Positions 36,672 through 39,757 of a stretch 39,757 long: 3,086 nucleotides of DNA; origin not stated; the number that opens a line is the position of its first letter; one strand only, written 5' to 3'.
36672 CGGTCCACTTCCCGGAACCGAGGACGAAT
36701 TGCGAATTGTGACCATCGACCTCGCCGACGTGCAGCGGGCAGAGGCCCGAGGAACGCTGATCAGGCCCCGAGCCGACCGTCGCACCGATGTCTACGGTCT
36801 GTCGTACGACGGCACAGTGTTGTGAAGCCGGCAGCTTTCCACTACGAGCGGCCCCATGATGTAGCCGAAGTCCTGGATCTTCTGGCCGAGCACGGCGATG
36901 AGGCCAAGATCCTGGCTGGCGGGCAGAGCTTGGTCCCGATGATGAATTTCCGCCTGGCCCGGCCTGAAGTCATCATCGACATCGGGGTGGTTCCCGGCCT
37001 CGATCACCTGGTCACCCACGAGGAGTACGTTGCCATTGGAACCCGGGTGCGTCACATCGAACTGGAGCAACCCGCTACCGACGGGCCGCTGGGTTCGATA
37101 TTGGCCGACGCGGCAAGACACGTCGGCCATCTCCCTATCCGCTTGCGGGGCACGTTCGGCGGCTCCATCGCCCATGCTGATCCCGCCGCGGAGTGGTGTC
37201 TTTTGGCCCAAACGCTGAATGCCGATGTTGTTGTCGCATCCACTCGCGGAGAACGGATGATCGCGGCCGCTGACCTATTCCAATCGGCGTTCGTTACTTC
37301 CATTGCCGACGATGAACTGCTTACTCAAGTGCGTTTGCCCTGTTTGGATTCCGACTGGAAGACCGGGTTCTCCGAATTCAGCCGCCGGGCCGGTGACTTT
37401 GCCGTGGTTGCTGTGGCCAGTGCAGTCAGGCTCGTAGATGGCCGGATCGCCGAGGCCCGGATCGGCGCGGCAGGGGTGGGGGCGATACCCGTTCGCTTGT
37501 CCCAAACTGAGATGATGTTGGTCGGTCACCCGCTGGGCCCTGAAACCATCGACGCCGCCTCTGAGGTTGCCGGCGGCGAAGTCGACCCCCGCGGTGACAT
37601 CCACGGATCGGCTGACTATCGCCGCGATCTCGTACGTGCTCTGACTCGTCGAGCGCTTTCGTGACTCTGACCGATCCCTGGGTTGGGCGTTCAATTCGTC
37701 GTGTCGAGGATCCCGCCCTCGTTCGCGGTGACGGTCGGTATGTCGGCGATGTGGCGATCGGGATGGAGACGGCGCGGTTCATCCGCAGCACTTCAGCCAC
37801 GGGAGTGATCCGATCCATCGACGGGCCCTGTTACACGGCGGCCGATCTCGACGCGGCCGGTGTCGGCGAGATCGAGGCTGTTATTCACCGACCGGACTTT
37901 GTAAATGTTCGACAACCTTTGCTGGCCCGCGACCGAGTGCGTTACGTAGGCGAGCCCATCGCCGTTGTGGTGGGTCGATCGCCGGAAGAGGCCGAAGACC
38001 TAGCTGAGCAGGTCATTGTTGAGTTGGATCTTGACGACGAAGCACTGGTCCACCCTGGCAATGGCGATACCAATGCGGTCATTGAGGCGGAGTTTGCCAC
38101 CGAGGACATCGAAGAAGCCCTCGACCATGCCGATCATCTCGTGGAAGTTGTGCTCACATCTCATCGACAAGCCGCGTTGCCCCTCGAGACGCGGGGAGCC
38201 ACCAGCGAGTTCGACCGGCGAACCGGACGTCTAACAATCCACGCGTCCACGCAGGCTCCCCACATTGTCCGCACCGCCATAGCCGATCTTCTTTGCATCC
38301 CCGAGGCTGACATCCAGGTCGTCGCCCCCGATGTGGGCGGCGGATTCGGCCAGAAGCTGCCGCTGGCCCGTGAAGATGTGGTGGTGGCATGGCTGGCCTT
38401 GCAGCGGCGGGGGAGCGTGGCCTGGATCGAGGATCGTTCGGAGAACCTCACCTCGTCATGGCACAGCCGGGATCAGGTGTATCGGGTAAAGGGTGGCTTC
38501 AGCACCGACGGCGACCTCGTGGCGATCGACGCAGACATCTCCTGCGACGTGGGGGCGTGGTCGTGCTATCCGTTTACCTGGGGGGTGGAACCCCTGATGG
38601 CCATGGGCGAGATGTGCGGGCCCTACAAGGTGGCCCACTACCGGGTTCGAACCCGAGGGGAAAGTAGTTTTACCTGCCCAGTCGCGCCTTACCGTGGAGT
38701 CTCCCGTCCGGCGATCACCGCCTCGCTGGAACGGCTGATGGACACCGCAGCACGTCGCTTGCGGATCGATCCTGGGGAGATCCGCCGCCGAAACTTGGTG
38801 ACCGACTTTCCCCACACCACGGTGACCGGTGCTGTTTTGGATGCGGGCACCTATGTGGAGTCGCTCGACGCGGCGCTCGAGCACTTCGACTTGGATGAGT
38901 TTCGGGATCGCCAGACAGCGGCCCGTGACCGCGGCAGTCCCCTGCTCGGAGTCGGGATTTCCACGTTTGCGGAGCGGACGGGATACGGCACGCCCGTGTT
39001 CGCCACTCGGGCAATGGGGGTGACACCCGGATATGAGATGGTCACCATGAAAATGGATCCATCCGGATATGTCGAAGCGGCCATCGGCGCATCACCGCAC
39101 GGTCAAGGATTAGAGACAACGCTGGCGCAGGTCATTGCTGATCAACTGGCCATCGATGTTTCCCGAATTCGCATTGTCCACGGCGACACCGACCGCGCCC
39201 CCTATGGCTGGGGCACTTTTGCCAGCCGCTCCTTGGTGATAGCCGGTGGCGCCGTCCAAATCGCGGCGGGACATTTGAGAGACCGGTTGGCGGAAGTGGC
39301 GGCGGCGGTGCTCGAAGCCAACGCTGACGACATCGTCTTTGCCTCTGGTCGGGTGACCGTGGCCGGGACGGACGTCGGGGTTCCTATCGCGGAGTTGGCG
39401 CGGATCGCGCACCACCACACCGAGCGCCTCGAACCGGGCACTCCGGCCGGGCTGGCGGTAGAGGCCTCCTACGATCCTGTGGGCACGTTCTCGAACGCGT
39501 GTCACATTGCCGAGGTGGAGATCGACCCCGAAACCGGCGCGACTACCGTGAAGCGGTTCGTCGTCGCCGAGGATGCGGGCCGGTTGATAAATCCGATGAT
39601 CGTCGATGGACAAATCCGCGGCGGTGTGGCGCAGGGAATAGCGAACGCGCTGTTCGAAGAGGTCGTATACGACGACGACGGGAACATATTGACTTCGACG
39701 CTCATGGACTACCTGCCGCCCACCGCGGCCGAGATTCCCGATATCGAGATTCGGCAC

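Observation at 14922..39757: Subunit imbalance: four Mo-hydroxylase catalytic subunits but only two FAD and two 2Fe-2S subunits, in four different arrangements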

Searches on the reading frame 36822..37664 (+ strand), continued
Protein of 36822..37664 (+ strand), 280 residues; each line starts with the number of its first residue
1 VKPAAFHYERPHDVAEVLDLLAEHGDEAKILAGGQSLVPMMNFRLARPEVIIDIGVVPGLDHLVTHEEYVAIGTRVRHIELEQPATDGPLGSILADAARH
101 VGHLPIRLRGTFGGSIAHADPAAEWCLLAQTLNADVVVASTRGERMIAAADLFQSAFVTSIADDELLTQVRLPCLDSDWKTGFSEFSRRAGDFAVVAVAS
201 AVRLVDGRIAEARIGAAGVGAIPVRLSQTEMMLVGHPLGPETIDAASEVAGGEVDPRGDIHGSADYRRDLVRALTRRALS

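Call 58: find_encoding_contigs(protein=P0061, flank=10000, max_places=1)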
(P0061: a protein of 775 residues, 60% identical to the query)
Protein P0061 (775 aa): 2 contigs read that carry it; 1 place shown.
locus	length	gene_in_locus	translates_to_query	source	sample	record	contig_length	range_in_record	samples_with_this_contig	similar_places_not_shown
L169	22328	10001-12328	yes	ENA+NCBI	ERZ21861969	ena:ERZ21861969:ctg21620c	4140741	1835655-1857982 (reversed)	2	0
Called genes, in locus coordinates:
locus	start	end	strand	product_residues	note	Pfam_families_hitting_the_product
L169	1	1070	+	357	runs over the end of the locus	PF13379:NMT1_2 (faint), PF16868:NMT1_3 (weak), PF09084:NMT1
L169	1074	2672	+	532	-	PF07969:Amidohydro_3, PF01979:Amidohydro_1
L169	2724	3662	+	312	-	PF04909:Amidohydro_2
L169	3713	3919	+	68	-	-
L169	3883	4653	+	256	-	-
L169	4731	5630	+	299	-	-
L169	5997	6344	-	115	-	PF02452:PemK_toxin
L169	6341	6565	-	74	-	-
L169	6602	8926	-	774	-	PF01315:Ald_Xan_dh_C, PF02738:MoCoBD_1, PF20256:MoCoBD_2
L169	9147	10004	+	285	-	PF00941:FAD_binding_5, PF03450:CO_deh_flav_C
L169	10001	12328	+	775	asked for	PF01315:Ald_Xan_dh_C, PF02738:MoCoBD_1, PF20256:MoCoBD_2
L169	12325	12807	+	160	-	PF13085:Fer2_3 (faint), PF00111:Fer2, PF01799:Fer2_2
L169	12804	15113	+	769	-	PF01315:Ald_Xan_dh_C, PF02738:MoCoBD_1, PF20256:MoCoBD_2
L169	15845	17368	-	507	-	PF20473:MmeI_Mtase (weak), PF20466:MmeI_TRD (weak)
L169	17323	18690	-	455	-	PF20465:MmeI_hel, PF20473:MmeI_Mtase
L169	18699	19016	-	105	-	-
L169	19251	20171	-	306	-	PF13276:HTH_21, PF00665:rve, PF13683:rve_3, PF13333:rve_2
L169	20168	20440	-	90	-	PF01527:HTH_Tnp_1 (weak)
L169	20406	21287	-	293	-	-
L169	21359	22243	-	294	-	-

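Call 59: find_encoding_contigs(protein=P0103, flank=10000, max_places=1)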
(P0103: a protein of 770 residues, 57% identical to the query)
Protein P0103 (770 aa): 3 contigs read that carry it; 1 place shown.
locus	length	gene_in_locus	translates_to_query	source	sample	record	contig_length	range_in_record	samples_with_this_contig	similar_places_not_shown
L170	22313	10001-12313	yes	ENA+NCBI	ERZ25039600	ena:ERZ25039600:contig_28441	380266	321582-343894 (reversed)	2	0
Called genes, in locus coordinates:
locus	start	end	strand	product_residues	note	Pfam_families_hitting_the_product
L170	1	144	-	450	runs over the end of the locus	PF06271:RDD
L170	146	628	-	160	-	PF13676:TIR_2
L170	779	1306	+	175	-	-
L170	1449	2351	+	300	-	PF13539:Peptidase_M15_4, PF01471:PG_binding_1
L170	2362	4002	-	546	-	PF20308:TPR-S, PF13365:Trypsin_2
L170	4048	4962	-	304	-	-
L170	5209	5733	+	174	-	-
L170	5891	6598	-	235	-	PF03473:MOSC, PF03475:YiiM_3-alpha (weak)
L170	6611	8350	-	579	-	PF02129:Peptidase_S15, PF08530:PepX_C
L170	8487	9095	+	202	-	PF13560:HTH_31, PF01381:HTH_3, PF12844:HTH_19 (weak), PF13443:HTH_26 (weak), PF07883:Cupin_2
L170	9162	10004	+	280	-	PF00941:FAD_binding_5, PF03450:CO_deh_flav_C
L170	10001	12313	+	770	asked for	PF01315:Ald_Xan_dh_C, PF02738:MoCoBD_1, PF20256:MoCoBD_2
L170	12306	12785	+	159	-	PF00111:Fer2, PF13085:Fer2_3 (weak), PF01799:Fer2_2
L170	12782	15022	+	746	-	PF01315:Ald_Xan_dh_C, PF02738:MoCoBD_1, PF20256:MoCoBD_2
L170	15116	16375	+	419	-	PF01042:Ribonuc_L-PSP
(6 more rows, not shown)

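Call 61: find_encoding_contigs(protein=P0003, flank=10000, max_places=1)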
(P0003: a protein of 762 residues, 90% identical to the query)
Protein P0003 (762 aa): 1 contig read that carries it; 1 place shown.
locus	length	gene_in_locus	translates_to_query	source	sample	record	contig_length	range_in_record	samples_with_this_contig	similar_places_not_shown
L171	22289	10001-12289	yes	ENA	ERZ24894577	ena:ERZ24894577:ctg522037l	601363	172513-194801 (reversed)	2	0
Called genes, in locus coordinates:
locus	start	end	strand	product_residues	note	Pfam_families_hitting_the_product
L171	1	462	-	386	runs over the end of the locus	PF00557:Peptidase_M24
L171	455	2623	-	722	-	PF01315:Ald_Xan_dh_C, PF02738:MoCoBD_1, PF20256:MoCoBD_2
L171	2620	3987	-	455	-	PF01042:Ribonuc_L-PSP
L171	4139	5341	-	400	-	PF02608:Bmp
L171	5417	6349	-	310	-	PF02653:BPD_transp_2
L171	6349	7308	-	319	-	PF02653:BPD_transp_2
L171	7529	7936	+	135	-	-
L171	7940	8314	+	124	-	PF00190:Cupin_1 (weak), PF07883:Cupin_2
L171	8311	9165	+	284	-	PF00795:CN_hydrolase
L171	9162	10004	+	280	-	PF00941:FAD_binding_5, PF03450:CO_deh_flav_C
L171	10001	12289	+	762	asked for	PF01315:Ald_Xan_dh_C, PF02738:MoCoBD_1, PF20256:MoCoBD_2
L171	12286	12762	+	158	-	PF00111:Fer2, PF13085:Fer2_3 (weak), PF01799:Fer2_2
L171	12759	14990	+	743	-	PF01315:Ald_Xan_dh_C, PF02738:MoCoBD_1, PF20256:MoCoBD_2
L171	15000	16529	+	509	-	PF11376:DUF3179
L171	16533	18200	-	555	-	PF00501:AMP-binding, PF13193:AMP-binding_C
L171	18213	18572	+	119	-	PF03928:HbpS-like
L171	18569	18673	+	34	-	-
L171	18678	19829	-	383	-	PF02771:Acyl-CoA_dh_N, PF02770:Acyl-CoA_dh_M, PF00441:Acyl-CoA_dh_1, PF08028:Acyl-CoA_dh_2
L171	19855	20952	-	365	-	PF13549:ATP-grasp_5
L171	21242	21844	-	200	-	PF13380:CoA_binding_2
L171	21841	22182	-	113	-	PF07883:Cupin_2 (weak)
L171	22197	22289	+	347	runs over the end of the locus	PF02558:ApbA, PF08546:ApbA_C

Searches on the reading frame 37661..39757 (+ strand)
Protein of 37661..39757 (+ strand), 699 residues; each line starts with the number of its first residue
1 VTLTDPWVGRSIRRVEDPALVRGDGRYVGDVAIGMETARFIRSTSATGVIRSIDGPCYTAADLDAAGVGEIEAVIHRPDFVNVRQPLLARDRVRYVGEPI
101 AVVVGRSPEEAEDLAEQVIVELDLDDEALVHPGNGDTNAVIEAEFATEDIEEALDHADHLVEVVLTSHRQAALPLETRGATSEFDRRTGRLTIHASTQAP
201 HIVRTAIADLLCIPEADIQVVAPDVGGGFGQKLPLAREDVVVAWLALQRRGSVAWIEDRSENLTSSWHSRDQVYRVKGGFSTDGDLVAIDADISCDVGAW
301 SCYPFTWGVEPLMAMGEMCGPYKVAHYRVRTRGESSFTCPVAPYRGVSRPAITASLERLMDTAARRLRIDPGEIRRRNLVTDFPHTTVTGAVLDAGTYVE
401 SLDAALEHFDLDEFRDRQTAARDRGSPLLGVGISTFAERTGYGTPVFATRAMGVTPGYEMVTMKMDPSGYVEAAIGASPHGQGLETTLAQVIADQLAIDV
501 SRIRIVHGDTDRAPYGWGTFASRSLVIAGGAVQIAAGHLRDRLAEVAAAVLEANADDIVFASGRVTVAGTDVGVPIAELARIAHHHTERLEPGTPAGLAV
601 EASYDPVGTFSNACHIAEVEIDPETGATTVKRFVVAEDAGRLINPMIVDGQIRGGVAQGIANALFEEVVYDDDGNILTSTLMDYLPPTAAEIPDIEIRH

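Call 4: search_protein_families(library=pfam, proteins=[window:37661-39757:+], max_evalue=0.01)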
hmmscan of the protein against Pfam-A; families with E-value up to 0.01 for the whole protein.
window:37661-39757:+ (699 aa): 3 families
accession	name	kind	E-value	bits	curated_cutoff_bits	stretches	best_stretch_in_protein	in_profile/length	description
PF20256.3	MoCoBD_2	-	1e-83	281.6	27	1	405-693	2-283/283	Molybdopterin cofactor-binding domain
PF02738.23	MoCoBD_1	-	4.5e-62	209.8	27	1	137-379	6-244/244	Molybdopterin cofactor-binding domain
PF01315.27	Ald_Xan_dh_C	-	5.8e-12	46.3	31.3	1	23-122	2-106/110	Aldehyde oxidase and xanthine dehydrogenase, a/b hammerhead domain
